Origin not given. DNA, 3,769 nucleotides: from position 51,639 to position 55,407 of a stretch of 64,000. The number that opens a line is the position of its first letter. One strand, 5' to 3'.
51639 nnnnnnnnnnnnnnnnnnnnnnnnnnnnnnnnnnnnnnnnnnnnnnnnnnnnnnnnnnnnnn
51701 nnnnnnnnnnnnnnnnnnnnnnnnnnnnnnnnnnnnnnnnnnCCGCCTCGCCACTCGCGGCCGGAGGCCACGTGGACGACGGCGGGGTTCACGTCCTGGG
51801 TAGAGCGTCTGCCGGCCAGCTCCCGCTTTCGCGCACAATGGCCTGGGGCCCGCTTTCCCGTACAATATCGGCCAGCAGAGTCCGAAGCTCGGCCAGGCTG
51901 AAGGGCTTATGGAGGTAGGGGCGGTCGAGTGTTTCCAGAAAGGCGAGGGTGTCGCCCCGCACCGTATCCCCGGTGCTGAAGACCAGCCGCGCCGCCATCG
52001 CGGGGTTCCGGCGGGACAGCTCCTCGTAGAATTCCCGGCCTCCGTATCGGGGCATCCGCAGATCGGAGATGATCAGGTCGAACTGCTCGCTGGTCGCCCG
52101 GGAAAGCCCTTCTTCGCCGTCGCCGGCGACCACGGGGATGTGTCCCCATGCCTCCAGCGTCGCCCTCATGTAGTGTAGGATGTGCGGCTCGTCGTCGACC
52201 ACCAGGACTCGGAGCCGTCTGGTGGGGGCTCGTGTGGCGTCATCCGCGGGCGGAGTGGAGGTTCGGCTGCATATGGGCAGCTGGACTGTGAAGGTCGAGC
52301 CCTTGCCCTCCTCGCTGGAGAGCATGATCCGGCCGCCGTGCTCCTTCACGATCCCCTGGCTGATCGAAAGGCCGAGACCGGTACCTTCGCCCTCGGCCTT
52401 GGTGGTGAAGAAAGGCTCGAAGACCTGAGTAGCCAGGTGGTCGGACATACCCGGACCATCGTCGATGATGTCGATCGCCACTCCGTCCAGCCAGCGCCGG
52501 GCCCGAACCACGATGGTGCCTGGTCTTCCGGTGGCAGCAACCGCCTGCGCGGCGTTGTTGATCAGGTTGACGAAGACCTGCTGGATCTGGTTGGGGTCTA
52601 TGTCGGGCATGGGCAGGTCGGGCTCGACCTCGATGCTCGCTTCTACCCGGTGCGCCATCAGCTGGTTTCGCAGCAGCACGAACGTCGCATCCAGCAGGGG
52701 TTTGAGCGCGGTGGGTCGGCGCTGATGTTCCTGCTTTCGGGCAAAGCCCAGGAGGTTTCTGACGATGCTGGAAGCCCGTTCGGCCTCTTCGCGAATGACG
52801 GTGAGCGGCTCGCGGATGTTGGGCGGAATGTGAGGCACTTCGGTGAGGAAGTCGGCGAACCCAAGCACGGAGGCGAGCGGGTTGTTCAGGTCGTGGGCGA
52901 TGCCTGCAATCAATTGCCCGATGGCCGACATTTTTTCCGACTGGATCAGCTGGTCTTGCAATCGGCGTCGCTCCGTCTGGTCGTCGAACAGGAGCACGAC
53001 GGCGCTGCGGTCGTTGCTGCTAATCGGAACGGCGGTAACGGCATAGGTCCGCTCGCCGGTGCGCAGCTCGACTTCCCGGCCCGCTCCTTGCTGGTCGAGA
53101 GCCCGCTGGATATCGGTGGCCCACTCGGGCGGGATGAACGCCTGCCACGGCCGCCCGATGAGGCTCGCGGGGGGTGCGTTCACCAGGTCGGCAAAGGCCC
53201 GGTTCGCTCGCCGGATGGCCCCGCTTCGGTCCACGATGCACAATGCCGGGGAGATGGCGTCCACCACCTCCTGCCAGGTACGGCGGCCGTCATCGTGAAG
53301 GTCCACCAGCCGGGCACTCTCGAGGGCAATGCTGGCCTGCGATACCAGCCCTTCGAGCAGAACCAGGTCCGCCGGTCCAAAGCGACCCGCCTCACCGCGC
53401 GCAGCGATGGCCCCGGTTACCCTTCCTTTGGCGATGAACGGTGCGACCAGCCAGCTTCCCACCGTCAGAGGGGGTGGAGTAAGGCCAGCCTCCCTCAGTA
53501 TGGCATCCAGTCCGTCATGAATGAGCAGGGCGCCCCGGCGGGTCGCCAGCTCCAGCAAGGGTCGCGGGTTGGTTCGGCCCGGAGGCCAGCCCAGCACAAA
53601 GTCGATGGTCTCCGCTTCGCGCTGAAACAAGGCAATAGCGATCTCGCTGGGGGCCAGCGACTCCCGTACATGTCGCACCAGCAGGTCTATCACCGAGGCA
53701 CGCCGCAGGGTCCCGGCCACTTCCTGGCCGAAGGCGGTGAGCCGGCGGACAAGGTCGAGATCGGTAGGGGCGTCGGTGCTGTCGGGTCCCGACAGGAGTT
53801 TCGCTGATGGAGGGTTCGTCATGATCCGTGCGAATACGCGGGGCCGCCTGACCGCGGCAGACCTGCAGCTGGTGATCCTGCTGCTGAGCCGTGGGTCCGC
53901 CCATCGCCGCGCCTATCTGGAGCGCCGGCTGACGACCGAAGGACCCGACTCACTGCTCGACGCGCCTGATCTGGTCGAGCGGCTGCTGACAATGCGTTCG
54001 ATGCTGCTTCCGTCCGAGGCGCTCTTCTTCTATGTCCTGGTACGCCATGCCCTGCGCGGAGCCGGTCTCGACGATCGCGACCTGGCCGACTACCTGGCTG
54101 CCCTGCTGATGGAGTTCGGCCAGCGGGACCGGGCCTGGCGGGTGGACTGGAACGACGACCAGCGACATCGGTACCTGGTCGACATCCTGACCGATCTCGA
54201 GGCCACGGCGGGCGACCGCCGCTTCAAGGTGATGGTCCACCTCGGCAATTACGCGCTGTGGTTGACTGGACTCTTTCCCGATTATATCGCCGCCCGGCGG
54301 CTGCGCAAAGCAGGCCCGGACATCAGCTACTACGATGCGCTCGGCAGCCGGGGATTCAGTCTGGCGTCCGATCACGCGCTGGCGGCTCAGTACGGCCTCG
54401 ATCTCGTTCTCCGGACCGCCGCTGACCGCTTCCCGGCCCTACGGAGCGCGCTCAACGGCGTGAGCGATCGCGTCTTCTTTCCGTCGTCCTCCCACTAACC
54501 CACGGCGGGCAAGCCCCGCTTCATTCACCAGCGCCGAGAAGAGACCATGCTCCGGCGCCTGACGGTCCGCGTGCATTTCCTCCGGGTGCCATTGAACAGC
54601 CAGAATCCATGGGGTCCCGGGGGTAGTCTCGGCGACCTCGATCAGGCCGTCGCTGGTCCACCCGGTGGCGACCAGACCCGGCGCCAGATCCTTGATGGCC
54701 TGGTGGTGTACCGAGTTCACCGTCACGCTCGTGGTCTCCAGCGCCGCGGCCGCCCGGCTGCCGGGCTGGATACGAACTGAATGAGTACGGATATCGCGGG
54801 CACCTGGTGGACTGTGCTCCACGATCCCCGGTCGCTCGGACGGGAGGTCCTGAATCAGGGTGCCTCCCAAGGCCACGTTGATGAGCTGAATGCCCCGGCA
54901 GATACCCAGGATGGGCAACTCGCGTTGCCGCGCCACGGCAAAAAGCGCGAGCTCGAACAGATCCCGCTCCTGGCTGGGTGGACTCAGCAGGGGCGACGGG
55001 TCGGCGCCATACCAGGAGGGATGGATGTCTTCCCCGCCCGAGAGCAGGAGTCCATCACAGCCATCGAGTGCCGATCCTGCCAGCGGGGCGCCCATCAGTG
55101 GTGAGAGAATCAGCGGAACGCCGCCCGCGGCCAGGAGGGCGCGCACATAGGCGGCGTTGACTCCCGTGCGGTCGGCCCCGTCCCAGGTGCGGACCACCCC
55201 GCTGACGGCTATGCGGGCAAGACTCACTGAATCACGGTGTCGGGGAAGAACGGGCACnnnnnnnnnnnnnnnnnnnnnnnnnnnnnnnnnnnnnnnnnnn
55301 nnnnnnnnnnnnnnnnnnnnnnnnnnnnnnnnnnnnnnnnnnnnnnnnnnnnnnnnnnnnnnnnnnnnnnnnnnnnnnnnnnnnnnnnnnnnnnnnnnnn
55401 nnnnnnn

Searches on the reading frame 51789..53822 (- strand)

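Call 72: search_protein_families(library=pfam, proteins=[window:51789-53822:-])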
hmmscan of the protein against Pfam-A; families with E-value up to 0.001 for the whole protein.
window:51789-53822:- (677 aa): 11 families
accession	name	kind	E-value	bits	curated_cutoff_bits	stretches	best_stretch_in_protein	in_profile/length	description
PF02518.31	HATPase_c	-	3.3e-26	92.3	26.4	1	409-517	2-109/111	Histidine kinase-, DNA gyrase B-, and HSP90-like ATPase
PF00072.30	Response_reg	-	1.6e-17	64.1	30.2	1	539-650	1-110/111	Response regulator receiver domain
PF00512.31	HisKA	-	1.2e-13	51.4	26.9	1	302-365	3-65/66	His Kinase A (phospho-acceptor) domain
PF08448.16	PAS_4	-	8.3e-13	49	23.1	1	187-287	1-110/110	PAS fold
PF13185.12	GAF_2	-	2.9e-08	34.5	28.6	1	44-168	7-136/136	GAF domain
PF13492.12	GAF_3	-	3.4e-08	34.4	27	1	48-168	9-128/129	GAF domain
PF01590.32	GAF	-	8.6e-07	30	22.4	1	44-167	5-133/133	GAF domain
PF00989.32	PAS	-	3e-06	27.6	22.6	1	183-270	3-99/113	PAS fold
PF24820.1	Diguanyl_cycl_sensor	-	5.5e-06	26.7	28.1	1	187-242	2-57/109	Diguanylate cyclase-like sensor domain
PF13426.13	PAS_9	-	0.00011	22.9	27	1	193-284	3-103/103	PAS domain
PF14501.12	HATPase_c_5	-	0.00059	20.1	22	1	411-507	4-94/102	GHKL domain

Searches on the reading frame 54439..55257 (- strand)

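Call 72: search_protein_families(library=pfam, proteins=[window:54439-55257:-])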
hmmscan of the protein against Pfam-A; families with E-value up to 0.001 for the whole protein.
window:54439-55257:- (272 aa): 2 families
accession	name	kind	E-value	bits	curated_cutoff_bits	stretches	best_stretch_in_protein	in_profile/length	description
PF07722.19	Peptidase_C26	-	4.5e-60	203.6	20.5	1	24-226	16-219/219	Peptidase C26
PF00117.34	GATase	-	1.1e-13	51.8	22.8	1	106-231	65-177/190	Glutamine amidotransferase class-I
